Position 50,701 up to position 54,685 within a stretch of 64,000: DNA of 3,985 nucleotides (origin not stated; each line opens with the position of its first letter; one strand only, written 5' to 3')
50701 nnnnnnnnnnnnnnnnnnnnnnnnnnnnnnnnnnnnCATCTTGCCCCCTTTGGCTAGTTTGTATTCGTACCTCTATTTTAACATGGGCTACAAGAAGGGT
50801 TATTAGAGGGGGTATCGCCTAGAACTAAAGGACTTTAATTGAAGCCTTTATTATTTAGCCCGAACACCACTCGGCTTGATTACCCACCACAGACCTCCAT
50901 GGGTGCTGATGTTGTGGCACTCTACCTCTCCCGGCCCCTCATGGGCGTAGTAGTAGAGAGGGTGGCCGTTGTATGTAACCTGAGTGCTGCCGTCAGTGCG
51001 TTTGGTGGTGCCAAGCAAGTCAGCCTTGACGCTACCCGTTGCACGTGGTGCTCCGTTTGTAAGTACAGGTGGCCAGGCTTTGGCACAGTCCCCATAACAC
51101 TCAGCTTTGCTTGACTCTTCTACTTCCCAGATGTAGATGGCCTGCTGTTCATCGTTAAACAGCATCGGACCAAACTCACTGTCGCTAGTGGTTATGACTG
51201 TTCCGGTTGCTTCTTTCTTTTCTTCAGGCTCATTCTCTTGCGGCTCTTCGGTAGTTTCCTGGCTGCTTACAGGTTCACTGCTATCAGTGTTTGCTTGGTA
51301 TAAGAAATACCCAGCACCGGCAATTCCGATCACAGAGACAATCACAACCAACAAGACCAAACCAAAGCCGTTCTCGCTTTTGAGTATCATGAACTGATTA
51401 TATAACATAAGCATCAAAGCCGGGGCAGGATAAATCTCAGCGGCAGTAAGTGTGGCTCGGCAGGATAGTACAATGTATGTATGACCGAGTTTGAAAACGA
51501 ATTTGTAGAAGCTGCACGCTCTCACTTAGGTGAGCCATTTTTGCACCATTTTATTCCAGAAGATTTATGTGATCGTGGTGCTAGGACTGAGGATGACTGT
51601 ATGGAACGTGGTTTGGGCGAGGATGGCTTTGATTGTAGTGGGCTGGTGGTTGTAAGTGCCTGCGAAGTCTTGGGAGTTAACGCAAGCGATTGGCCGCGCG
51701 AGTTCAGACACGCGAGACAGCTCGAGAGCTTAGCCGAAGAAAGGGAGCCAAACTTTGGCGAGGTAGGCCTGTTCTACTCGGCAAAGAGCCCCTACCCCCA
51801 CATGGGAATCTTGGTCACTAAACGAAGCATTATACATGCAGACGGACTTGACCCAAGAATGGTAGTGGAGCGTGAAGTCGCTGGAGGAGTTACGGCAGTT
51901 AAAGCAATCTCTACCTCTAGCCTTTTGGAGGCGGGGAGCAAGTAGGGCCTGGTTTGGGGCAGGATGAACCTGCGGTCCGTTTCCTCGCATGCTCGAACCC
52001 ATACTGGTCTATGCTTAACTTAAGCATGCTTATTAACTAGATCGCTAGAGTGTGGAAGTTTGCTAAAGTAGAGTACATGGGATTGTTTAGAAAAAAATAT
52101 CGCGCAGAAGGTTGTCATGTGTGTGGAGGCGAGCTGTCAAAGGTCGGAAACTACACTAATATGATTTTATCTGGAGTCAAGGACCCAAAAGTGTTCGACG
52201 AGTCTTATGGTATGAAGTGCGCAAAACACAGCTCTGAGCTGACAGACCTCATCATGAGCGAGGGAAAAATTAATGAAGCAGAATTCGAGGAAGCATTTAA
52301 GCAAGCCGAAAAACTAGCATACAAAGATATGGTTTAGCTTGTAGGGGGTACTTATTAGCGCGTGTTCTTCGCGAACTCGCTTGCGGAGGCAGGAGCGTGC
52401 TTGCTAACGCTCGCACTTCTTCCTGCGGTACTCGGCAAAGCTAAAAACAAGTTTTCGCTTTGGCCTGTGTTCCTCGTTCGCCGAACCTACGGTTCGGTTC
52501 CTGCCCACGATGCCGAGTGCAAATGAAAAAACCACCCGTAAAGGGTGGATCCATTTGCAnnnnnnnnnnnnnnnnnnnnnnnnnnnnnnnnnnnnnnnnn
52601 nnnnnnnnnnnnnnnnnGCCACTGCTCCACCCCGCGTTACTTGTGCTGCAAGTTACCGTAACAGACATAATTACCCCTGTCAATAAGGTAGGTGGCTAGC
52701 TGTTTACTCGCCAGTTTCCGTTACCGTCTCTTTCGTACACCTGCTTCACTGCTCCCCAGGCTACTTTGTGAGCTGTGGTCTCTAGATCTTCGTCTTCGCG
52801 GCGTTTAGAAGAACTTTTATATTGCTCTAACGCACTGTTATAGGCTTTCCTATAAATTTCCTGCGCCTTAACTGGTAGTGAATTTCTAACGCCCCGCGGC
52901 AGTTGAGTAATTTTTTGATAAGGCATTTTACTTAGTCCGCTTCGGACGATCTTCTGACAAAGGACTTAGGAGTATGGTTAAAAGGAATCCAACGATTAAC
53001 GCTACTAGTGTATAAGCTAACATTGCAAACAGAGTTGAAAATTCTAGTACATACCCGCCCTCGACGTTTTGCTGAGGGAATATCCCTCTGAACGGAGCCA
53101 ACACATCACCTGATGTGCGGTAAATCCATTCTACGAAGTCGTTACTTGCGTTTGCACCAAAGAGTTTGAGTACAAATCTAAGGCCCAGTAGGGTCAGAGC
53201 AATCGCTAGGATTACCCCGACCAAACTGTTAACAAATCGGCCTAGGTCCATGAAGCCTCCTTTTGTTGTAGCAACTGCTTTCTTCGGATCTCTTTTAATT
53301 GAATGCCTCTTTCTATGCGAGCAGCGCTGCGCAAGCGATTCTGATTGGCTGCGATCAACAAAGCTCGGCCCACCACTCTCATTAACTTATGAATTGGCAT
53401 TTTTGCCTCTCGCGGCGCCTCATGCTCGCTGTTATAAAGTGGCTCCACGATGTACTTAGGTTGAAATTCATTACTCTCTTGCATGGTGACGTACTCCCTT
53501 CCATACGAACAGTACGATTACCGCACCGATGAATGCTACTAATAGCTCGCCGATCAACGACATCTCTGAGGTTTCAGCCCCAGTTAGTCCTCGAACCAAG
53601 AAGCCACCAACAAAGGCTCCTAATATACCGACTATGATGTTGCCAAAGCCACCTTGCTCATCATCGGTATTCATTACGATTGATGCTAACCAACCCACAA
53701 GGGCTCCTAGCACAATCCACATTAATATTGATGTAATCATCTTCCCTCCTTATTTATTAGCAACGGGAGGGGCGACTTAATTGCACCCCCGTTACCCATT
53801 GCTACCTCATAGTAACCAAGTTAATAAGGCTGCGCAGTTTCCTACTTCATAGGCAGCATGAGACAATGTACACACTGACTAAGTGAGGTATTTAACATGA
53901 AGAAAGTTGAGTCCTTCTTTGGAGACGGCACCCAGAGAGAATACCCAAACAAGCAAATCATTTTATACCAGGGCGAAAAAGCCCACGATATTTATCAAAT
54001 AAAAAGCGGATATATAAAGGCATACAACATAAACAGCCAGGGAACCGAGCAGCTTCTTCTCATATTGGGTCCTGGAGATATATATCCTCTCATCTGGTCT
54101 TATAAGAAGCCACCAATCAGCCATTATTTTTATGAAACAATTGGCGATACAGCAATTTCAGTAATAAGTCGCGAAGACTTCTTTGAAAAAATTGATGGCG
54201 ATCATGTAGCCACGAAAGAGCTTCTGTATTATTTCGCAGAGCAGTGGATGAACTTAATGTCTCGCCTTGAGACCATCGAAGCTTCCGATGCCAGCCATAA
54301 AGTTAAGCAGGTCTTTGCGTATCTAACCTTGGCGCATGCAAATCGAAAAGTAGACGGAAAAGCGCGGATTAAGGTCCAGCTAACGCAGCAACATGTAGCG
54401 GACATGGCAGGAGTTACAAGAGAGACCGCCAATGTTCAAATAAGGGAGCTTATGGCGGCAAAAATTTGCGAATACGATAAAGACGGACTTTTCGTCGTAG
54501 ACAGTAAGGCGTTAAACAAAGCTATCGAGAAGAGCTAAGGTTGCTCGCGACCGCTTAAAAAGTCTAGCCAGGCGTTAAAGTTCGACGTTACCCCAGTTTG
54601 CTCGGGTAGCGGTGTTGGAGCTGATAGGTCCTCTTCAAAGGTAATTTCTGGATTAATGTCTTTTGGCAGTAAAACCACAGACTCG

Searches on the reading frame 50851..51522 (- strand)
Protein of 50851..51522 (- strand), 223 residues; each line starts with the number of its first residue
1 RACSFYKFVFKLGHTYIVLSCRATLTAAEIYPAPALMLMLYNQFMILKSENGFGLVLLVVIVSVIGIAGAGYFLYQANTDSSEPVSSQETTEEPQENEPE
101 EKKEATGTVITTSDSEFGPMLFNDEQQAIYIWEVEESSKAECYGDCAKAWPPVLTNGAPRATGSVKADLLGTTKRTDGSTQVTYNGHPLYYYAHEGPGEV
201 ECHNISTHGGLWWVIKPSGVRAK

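Call 4: search_protein_families(library=pfam, proteins=[window:50851-51522:-], max_evalue=0.1)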
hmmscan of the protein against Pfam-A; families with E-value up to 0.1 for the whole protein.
window:50851-51522:- (223 aa): 2 families
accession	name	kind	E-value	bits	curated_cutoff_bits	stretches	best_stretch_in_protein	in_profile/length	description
PF03640.20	Lipoprotein_15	-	6.2e-16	58.1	24.4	2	171-216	1-47/47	Secreted repeat of unknown function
PF12685.13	SpoIIIAH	-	0.041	14.2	30.6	1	59-115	5-62/191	SpoIIIAH-like protein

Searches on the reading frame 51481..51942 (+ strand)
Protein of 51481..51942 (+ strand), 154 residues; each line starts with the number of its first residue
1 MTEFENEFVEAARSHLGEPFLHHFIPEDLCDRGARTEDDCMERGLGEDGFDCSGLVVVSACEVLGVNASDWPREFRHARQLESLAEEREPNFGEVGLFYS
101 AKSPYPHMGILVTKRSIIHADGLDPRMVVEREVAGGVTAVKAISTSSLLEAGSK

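Call 14: search_protein_families(library=pfam, proteins=[window:51481-51942:+], max_evalue=0.001)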
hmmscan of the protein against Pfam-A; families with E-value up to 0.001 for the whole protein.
window:51481-51942:+ (154 aa): 1 family
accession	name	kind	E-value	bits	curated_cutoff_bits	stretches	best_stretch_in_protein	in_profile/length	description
PF00877.26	NLPC_P60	-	7.4e-08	32.8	23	1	44-121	8-81/105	NlpC/P60 family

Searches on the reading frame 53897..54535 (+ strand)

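Call 14: search_protein_families(library=pfam, proteins=[window:53897-54535:+], max_evalue=0.001)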
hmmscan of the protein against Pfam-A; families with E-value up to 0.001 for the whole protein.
window:53897-54535:+ (213 aa): 2 families
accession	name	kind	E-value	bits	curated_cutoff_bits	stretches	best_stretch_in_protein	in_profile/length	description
PF00027.35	cNMP_binding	-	3.7e-12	46.5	27.5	1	14-100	2-87/89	Cyclic nucleotide-binding domain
PF13545.12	HTH_Crp_2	-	1.5e-09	38.1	27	1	142-208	6-69/70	Crp-like helix-turn-helix domain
